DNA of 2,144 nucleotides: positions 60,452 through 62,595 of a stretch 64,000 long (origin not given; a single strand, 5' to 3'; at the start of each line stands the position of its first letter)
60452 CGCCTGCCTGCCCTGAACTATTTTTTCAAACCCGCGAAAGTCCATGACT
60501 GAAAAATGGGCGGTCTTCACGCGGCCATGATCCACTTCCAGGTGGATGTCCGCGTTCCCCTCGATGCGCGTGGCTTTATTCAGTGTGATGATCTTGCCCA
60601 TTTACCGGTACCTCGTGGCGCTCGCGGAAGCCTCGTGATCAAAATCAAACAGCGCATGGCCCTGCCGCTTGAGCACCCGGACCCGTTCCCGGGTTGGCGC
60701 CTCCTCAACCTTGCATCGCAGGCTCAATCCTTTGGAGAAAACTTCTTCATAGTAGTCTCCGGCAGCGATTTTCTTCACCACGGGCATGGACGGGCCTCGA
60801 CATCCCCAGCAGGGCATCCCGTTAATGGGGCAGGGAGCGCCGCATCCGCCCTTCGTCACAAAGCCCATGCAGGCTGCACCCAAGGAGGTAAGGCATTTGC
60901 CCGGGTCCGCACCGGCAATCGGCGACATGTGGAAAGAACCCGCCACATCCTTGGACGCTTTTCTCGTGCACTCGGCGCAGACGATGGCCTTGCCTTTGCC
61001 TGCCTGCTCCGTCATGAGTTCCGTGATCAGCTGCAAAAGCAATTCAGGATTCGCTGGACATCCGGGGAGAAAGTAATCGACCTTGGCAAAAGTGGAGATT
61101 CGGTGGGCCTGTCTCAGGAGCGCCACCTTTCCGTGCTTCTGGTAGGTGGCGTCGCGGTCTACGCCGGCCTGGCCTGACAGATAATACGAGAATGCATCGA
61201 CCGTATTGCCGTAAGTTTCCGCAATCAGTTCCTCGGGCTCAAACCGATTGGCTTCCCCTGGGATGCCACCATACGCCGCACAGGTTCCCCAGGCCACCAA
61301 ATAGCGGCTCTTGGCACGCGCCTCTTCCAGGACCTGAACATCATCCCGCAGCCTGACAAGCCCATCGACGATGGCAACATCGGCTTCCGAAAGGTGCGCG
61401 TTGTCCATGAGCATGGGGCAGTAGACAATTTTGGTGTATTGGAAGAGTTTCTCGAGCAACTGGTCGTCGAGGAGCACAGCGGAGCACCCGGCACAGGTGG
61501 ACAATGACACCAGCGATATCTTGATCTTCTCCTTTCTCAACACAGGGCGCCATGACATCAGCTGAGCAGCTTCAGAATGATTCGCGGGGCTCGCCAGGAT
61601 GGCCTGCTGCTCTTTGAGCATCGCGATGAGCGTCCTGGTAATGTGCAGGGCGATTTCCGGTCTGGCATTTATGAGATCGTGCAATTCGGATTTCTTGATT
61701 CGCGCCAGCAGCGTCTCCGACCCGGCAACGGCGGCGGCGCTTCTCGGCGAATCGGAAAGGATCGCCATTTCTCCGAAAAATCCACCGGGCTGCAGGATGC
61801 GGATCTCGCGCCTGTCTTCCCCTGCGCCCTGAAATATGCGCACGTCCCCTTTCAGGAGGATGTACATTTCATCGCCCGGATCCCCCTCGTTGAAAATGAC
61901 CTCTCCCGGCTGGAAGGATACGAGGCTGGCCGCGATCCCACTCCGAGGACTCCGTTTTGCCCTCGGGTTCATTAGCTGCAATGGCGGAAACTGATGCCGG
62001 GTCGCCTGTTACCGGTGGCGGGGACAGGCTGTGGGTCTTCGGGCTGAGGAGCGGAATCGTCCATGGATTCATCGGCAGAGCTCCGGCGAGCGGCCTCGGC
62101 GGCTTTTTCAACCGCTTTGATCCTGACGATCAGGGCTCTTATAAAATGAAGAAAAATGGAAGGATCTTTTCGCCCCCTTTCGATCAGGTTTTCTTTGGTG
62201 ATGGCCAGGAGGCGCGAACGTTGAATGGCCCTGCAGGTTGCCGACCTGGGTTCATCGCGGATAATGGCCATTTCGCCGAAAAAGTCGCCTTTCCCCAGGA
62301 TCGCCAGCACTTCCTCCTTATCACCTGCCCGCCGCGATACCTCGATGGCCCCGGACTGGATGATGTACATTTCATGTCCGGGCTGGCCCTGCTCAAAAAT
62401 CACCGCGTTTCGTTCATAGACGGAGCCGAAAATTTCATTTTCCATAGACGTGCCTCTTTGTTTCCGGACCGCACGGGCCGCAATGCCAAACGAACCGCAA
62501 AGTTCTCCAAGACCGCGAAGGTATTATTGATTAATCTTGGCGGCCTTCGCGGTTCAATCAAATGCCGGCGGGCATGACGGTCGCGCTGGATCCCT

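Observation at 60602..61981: Cyclic-nucleotide-binding domain fused in-frame to a [NiFe]-hydrogenase small subunit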

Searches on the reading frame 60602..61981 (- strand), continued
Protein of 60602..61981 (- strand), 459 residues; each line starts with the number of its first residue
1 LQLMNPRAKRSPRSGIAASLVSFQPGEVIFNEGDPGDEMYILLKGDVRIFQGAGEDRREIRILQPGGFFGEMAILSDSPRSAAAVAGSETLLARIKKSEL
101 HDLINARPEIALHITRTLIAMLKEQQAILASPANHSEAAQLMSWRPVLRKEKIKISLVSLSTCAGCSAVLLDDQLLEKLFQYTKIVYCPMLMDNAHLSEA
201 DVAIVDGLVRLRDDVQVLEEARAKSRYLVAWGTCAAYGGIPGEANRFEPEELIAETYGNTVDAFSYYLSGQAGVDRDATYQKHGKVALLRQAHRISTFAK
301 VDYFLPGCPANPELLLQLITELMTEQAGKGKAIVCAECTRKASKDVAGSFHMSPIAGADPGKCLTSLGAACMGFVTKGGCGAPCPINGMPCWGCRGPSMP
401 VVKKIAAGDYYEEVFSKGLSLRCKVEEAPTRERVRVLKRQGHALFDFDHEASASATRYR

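Call 39: search_protein_families(library=pfam, proteins=[L009:59-2257:+, L011:437-1696:-, L012:4627-6186:+, L013:11326-12612:+, L019:8482-9540:+, L020:3543-4544:-, L026:11587-12555:-, L026:25-2157:+, L030:5769-7745:-, L007:6265-7032:-], max_evalue=0.00001)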
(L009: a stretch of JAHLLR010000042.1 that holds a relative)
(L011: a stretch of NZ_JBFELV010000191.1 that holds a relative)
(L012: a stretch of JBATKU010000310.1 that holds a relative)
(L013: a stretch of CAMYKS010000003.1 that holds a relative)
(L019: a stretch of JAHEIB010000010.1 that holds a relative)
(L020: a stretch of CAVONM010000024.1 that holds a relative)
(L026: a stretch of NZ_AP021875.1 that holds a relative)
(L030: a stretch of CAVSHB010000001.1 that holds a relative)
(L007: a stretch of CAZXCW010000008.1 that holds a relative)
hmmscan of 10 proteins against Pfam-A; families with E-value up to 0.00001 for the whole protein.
L009:59-2257:+ (732 aa): 2 families
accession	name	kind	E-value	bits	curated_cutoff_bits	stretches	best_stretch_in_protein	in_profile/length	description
PF05226.16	CHASE2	-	1.8e-62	211.7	26.3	1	9-371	13-256/257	CHASE2 domain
PF00211.25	Guanylate_cyc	-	7.1e-22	78.3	21.9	1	474-647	9-176/183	Adenylate and Guanylate cyclase catalytic domain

L011:437-1696:- (419 aa): 1 family
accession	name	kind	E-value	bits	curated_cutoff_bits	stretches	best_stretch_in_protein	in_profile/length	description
PF00211.25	Guanylate_cyc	-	2.9e-18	66.6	21.9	1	235-409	4-172/183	Adenylate and Guanylate cyclase catalytic domain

L012:4627-6186:+ (519 aa): 6 families
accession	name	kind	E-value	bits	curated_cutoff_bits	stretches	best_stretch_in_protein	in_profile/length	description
PF00072.30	Response_reg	-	2.1e-24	86.3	30.2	1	400-511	1-110/111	Response regulator receiver domain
PF02518.31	HATPase_c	-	9.6e-20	71.5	26.4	1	259-379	2-110/111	Histidine kinase-, DNA gyrase B-, and HSP90-like ATPase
PF13426.13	PAS_9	-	1.1e-17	64.6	27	1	34-135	2-102/103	PAS domain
PF00989.32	PAS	-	4.7e-13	49.6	22.6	1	25-134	3-113/113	PAS fold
PF13188.13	PAS_8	-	9e-11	41.7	21.8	1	27-74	5-50/65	PAS domain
PF08447.18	PAS_3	-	2.3e-07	31.4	25.6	1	47-130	3-88/89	PAS fold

L013:11326-12612:+ (428 aa): 2 families
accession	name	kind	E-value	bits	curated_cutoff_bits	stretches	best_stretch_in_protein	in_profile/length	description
PF00211.25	Guanylate_cyc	-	6.8e-29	101.2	21.9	1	232-410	8-179/183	Adenylate and Guanylate cyclase catalytic domain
PF13185.12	GAF_2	-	6.2e-06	26.9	28.6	0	49-187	3-136/136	GAF domain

L019:8482-9540:+ (352 aa): 2 families
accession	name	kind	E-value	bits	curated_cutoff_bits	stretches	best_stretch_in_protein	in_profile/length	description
PF00211.25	Guanylate_cyc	-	6.3e-27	94.8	21.9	1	166-347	4-179/183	Adenylate and Guanylate cyclase catalytic domain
PF00072.30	Response_reg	-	3.3e-23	82.4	30.2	1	26-136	2-110/111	Response regulator receiver domain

L020:3543-4544:- (333 aa): 1 family
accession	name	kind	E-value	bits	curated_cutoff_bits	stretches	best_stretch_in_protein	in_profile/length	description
PF00211.25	Guanylate_cyc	-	2.4e-18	66.8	21.9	1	149-323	4-172/183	Adenylate and Guanylate cyclase catalytic domain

L026:11587-12555:- (322 aa): 3 families
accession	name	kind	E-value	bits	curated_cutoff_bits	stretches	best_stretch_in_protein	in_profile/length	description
PF00498.31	FHA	-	7.4e-13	49.2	20.7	1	39-104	6-67/67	FHA domain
PF00211.25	Guanylate_cyc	-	1.9e-09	37.8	21.9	1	133-314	5-177/183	Adenylate and Guanylate cyclase catalytic domain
PF16697.10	Yop-YscD_cpl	-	2.3e-06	28.2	33.2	1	45-110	25-90/94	Inner membrane component of T3SS, cytoplasmic domain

L026:25-2157:+ (710 aa): 2 families
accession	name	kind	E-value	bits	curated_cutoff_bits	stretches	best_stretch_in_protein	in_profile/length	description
PF05226.16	CHASE2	-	1.8e-56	192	26.3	1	2-349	27-256/257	CHASE2 domain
PF00211.25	Guanylate_cyc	-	1e-20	74.6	21.9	1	452-625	9-176/183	Adenylate and Guanylate cyclase catalytic domain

L030:5769-7745:- (658 aa): 2 families
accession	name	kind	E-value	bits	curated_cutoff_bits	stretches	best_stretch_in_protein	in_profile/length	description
PF05226.16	CHASE2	-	1.8e-63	214.9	26.3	1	24-343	4-253/257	CHASE2 domain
PF00211.25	Guanylate_cyc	-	1.3e-26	93.7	21.9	1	443-626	7-175/183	Adenylate and Guanylate cyclase catalytic domain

L007:6265-7032:- (255 aa): 2 families
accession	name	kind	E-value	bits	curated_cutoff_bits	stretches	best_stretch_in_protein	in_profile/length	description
PF12706.13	Lactamase_B_2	-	2.4e-15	57.1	27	1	44-214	29-191/200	Beta-lactamase superfamily domain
PF02112.21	PDEase_II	-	1.8e-14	54.1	23.7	1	45-139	82-175/340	cAMP phosphodiesterases class-II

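Call 60: predict_structure(alignment_id=A3)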
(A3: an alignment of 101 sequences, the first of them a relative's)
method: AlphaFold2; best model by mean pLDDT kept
length: 606 residues; sequences in the alignment: 101
mean_pLDDT: 72.5   pTM: 0.54
mean pLDDT of the five models: 72.5, 71.7, 71.2, 70.0, 69.5
residues with pLDDT >= 90: 155; 70-90: 212; 50-70: 136; < 50: 103
segments of 3 or more residues with pLDDT < 50: 1-4, 120-159, 417-421, 426-433, 478-484, 523-542, 596-606
pLDDT, mean of each block of 10 residues (from residue 1): 66 95 91 92 87 91 88 95 91 90 88 64 37 31 32 44 87 95 92 92 77 91 84 96 93 92 90 76 62 66 82 56 79 83 88 83 89 84 67 61 52 48 47 53 73 63 67 59 59 73 74 68 42 42 55 73 78 86 69 46 30
secondary structure, 60 per line:
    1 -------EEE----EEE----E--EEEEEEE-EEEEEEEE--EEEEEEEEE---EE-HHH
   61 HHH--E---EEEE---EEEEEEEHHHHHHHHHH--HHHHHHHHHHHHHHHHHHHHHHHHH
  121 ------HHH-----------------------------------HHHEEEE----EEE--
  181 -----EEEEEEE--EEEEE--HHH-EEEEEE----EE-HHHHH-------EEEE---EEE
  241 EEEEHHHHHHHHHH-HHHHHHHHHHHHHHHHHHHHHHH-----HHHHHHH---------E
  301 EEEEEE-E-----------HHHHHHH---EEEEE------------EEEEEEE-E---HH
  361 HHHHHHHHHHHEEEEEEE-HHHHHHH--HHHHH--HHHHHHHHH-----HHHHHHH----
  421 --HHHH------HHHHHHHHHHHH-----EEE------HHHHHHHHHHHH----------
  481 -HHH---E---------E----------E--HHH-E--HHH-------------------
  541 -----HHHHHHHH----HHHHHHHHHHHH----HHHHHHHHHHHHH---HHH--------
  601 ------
elements in order: E8-10 E15-17 E25-31 E33-40 E43-51 H58-63 E70-73 E77-83 H84-93 H96-120 E168-171 E176-178 E186-192 E195-199 E206-211 H219-223 E231-234 E238-244 H245-254 H256-278 H284-290 E300-306 H320-326 E330-334 E347-353 H359-371 E372-378 H380-386 H389-393 H396-404 H410-416 H423-426 H433-444 E450-452 H459-470 H546-553 H558-569 H574-586
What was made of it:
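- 61925..62020 (-): Frame-break zone inside the variable, predicted-disordered linker between the two CNB domains. The upstream frame stops at TAA 61972-61974, overlapping ATG 61970-61972 (TAATG). The linker has pLDDT 31-44 in the AF2 model (call 60).
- The AF2 pTM is only 0.54, so the position of the CNB domains relative to the FeS relay is unknown (call 60). The break lies in a disordered, non-conserved linker (call 60).
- Tried and rejected: Uninformative: pTM 0.54 and a disordered linker (call 60).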

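Call 64: fold_search(model_id=the predicted structure, library=pdb)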
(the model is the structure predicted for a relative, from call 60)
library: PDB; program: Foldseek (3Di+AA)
matches with E <= 10: 1518; with E <= 0.001: 643
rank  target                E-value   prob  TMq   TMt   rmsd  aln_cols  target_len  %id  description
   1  5j3u                  5.6e-17  1.00  0.15  0.31  14.9       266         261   21  Co-crystal structure of the regulatory domain of Toxoplasma gondii PKA with cAMP (released 2016-04-20)
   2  6byr_B                6.3e-16  1.00  0.13  0.26  19.7       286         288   21  Structures of the PKA RI alpha holoenzyme with the FLHCC driver J-PKAc alpha or native PKAc alpha (released 2019-04-03)
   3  4z07_C                1.2e-15  1.00  0.14  0.31  17.9       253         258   24  Co-crystal structure of the tandem CNB (CNB-A/B) domains of human PKG I beta with cGMP (released 2016-04-13)
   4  6rsx                  1.2e-15  1.00  0.20  0.36  11.1       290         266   20  Regulatory Subunit of cAMP-dependant Protein Kinase A from Euglena gracilis at 1.6 A resolution (released 2020-10-28)
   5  4z07_A                1.5e-15  1.00  0.14  0.31  18.5       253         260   22  Co-crystal structure of the tandem CNB (CNB-A/B) domains of human PKG I beta with cGMP (released 2016-04-13)
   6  7lv3_B                1.6e-15  1.00  0.13  0.13  19.9       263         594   23  Crystal structure of human protein kinase G (PKG) R-C complex in inhibited state (released 2022-08-24)
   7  4x6r_B                1.8e-15  1.00  0.14  0.28  18.3       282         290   20  An Isoform-specific Myristylation Switch Targets RIIb PKA Holoenzymes to Membranes (released 2015-07-22)
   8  2qcs_B                2.1e-15  1.00  0.14  0.27  19.7       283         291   20  A complex structure between the Catalytic and Regulatory subunit of Protein Kinase A that represents the inhibited sta (released 2007-11-06)
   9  5kbf_A                3.6e-15  1.00  0.20  0.37  12.6       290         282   21  cAMP bound PfPKA-R (141-441) (released 2016-10-12)
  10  1rgs                  4.1e-15  1.00  0.17  0.32  12.8       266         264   22  REGULATORY SUBUNIT OF CAMP DEPENDENT PROTEIN KINASE (released 1996-12-07)
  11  6h4g_A                4.3e-15  1.00  0.18  0.33  12.3       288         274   19  Regulatory subunit of a cAMP-independent protein kinase A from Trypanosoma brucei: E311A, T318R, V319A mutant bound to (released 2019-08-14)
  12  3shr_A                4.5e-15  1.00  0.14  0.30  20.1       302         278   20  Crystal Structure of cGMP-dependent Protein Kinase Reveals Novel Site of Interchain Communication (released 2011-09-21)
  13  1rl3_B                6.4e-15  1.00  0.17  0.33  12.2       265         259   23  Crystal structure of cAMP-free R1a subunit of PKA (released 2004-07-06)
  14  3of1                  8.9e-15  1.00  0.18  0.37  11.7       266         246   19  Crystal Structure of Bcy1, the Yeast Regulatory Subunit of PKA (released 2010-12-01)
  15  1ne4                  1.0e-14  1.00  0.18  0.33  11.1       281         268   22  Crystal Structure of Rp-cAMP Binding R1a Subunit of cAMP-dependent Protein Kinase (released 2004-01-13)
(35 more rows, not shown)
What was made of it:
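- Foldseek's best hits are the tandem CNB-A/B of PKA-R and PKG, plus MvhG (calls 60, 64). The best fold matches are PKA-R/PKG tandem CNB domains, which work by binding partners (call 64).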

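Call 69: search_protein_families(library=pfam, proteins=[L029:6425-7330:+, L026:11271-11558:-, L026:2455-3864:-, L026:3936-7385:-, L012:3390-4406:+, L008:13766-15778:-, L006:12668-14128:-, L023:3693-4424:+], max_evalue=0.0001)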
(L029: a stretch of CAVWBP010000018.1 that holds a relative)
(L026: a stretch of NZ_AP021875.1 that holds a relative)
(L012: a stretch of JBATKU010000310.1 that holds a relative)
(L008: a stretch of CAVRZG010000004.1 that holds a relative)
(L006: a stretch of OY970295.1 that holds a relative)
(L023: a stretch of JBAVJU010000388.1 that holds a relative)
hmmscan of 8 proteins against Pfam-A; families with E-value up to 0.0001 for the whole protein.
L029:6425-7330:+ (301 aa): 2 families
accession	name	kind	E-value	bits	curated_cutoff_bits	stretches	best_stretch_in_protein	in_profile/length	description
PF01548.23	DEDD_Tnp_IS110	-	3.9e-16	59.6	29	1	8-146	4-149/155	Transposase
PF02371.22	Transposase_20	-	4.2e-06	27.5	21.3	1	214-254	2-42/87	Transposase IS116/IS110/IS902 family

L026:11271-11558:- (95 aa): 0 families

L026:2455-3864:- (469 aa): 0 families

L026:3936-7385:- (1149 aa): 14 families
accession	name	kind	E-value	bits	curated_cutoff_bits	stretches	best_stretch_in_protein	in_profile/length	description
PF04773.18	FecR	-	9.2e-18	64.9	24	1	103-194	1-96/97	FecR protein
PF13432.12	TPR_16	-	1.9e-14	54.2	32.7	2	264-325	4-65/65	Tetratricopeptide repeat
PF07719.23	TPR_2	-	2e-14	52.9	27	0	359-391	1-33/34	Tetratricopeptide repeat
PF13431.12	TPR_17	-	2.7e-14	52.6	24.4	0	349-380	3-34/34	Tetratricopeptide repeat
PF00515.34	TPR_1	-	1.2e-13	50.7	27.8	0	359-390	1-32/34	Tetratricopeptide repeat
PF14559.12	TPR_19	-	5.2e-12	46.4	25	0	340-391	6-57/68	Tetratricopeptide repeat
PF13414.12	TPR_11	-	4.9e-10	39.4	26.8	0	408-436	9-37/42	TPR repeat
PF13428.12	TPR_14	-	1.1e-08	35.4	23.5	0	260-298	4-42/44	Tetratricopeptide repeat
PF13371.12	TPR_9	-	2.1e-07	31.3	35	0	401-460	3-62/73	Tetratricopeptide repeat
PF25062.1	ARM_TT21_N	-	2.4e-07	31.1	40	0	269-378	112-221/222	Tetratricopeptide repeat protein 21 N-terminal ARM repeat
PF13181.12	TPR_8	-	6.2e-07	29.5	25.7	0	361-390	3-32/34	Tetratricopeptide repeat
PF13609.12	Porin_4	-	1.4e-06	28.8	27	0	657-724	246-308/310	Gram-negative porin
PF13424.12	TPR_12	-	2.6e-06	27.9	30.1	0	360-424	4-76/77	Tetratricopeptide repeat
PF09976.15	TPR_21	-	4.8e-05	23.6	25.5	1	300-426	48-179/193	Tetratricopeptide repeat-like domain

L012:3390-4406:+ (338 aa): 2 families
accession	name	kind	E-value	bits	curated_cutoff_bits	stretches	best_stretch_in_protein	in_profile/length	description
PF00027.35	cNMP_binding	-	1.4e-14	54.3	27.5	1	106-189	2-85/89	Cyclic nucleotide-binding domain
PF07238.19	PilZ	-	1.3e-06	29.1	22.5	1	221-333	2-100/102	PilZ domain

L008:13766-15778:- (670 aa): 3 families
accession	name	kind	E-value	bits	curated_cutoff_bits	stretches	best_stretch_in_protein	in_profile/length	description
PF00069.31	Pkinase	-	2.7e-24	86.4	31.7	1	17-253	1-211/263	Protein kinase domain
PF13229.12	Beta_helix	-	1.8e-15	57.4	25.9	2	502-652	5-138/158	Right handed beta helix region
PF07714.23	PK_Tyr_Ser-Thr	-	1.3e-12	48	23.1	1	18-291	2-256/258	Protein tyrosine and serine/threonine kinase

L006:12668-14128:- (486 aa): 1 family
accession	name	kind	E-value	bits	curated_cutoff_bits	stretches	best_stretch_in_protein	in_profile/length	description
PF00753.33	Lactamase_B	-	3.2e-05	24.4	22.7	0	30-66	14-56/196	Metallo-beta-lactamase superfamily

L023:3693-4424:+ (243 aa): 1 family
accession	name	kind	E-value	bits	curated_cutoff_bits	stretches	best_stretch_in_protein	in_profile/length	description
PF00916.26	Sulfate_transp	-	1.9e-24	86.6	23.2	1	9-172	1-146/380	Sulfate permease family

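Call 75: search_protein_representatives(alignment_id=A3)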
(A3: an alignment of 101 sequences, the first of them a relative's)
Query: 101 sequences, 614 profile positions. Proteins with E-value up to 0.001 (for the whole library): 134047; up to 1e-10: 43465; up to 1e-30: 1120. The best 150 are listed.
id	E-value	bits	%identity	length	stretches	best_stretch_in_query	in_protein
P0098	3.3e-280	947.2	-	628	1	1-614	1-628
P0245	8.6e-226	767.4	-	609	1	2-614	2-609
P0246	5.9e-225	764.7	-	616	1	2-614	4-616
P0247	1.1e-220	750.5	-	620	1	5-614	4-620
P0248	4.7e-217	738.6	-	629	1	1-613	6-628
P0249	6.6e-214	728.2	-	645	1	3-614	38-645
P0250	1.5e-213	727.0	-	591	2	160-607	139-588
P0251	1.4e-212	723.8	-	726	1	2-614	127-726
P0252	2.1e-209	713.3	-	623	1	1-614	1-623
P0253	9.2e-208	707.9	-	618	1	1-614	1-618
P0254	2.7e-207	706.4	-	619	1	4-614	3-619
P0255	6.6e-204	695.2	-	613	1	1-614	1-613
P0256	9.5e-199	678.1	-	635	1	3-612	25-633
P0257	2.2e-191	653.8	-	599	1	1-604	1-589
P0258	5.7e-183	626.0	-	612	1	1-612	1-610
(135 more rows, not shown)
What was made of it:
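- There are about 19 full-length clusters at 50% identity among 1.84 billion representatives (call 75).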

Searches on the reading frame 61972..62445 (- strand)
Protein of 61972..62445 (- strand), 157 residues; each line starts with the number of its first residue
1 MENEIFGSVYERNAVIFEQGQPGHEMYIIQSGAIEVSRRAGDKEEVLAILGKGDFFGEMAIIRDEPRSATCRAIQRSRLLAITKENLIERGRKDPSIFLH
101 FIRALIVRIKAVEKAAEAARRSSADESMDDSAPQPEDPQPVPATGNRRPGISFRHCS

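Call 3: search_protein_families(library=pfam, proteins=[window:61972-62445:-], max_evalue=0.01)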
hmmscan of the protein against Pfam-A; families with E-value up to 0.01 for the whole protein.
window:61972-62445:- (157 aa): 1 family
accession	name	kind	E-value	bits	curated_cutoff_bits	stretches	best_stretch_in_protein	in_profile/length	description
PF00027.35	cNMP_binding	-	1.9e-25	89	27.5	1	10-88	4-83/89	Cyclic nucleotide-binding domain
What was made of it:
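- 61972..62445 (-): CNB-A: the first cyclic-nucleotide-binding domain plus most of the inter-domain linker. It is the detached 5' part of the ancestral CNB-CNB-HydS gene (157-aa ORF). Phosphate-binding cassette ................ at 62236-62283. Pfam cNMP_binding 1.9e-25 (call 3).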

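Call 4: search_protein_families(library=ncbifam, proteins=[window:61972-62445:-], max_evalue=0.01)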
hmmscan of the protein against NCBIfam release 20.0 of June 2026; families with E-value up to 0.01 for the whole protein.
window:61972-62445:- (157 aa): 7 families
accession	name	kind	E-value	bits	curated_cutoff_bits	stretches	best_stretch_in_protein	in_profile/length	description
NF008732.0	PRK11753.1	equivalog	8.9e-12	44.9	266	1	10-114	28-134/214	cAMP-activated global transcriptional regulator CRP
TIGR03896.1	cyc_nuc_ocin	subfamily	4.2e-11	42.8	161.05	1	13-109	16-117/317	bacteriocin-type transport-associated protein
NF058543.1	ActPatMycb56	equivalog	8.3e-09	34.7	460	1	14-76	28-90/317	acetyltransferase Pat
NF006901.0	PRK09392.1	equivalog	3.1e-08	33.2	211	1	12-103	37-128/236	transcriptional activator FtrB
NF041163.2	encap_f2b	equivalog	8.6e-08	31.7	400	1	9-120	99-212/450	family 2B encapsulin nanocompartment shell protein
NF050815.1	TransActFtrBCaul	equivalog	2.6e-07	30.1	300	1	9-90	36-117/251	transcriptional activator FtrB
TIGR03697.1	NtcA_cyano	equivalog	3e-06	27.1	244.95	1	15-118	3-109/193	global nitrogen regulator NtcA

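Call 25: list_cluster_members(proteins=[P0001, window:61972-62445:-, window:59297-60601:-, window:62558-63547:-])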
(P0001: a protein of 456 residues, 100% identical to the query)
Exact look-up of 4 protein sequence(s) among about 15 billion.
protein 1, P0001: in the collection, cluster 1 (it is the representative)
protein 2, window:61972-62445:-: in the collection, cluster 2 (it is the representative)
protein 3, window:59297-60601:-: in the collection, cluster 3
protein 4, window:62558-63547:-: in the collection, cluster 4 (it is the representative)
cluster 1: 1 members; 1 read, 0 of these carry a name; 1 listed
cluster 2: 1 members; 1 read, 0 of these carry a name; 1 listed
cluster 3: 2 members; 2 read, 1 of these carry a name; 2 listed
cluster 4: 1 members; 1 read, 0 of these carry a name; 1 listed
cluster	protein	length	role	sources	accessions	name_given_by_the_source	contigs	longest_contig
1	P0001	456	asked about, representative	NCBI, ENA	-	-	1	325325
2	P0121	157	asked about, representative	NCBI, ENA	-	-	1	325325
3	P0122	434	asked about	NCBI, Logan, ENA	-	-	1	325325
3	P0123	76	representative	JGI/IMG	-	NAD-reducing hydrogenase large subunit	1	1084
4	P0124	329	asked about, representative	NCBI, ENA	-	-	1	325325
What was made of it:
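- Tried and rejected: Cluster look-ups gave no names or organism (call 25).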
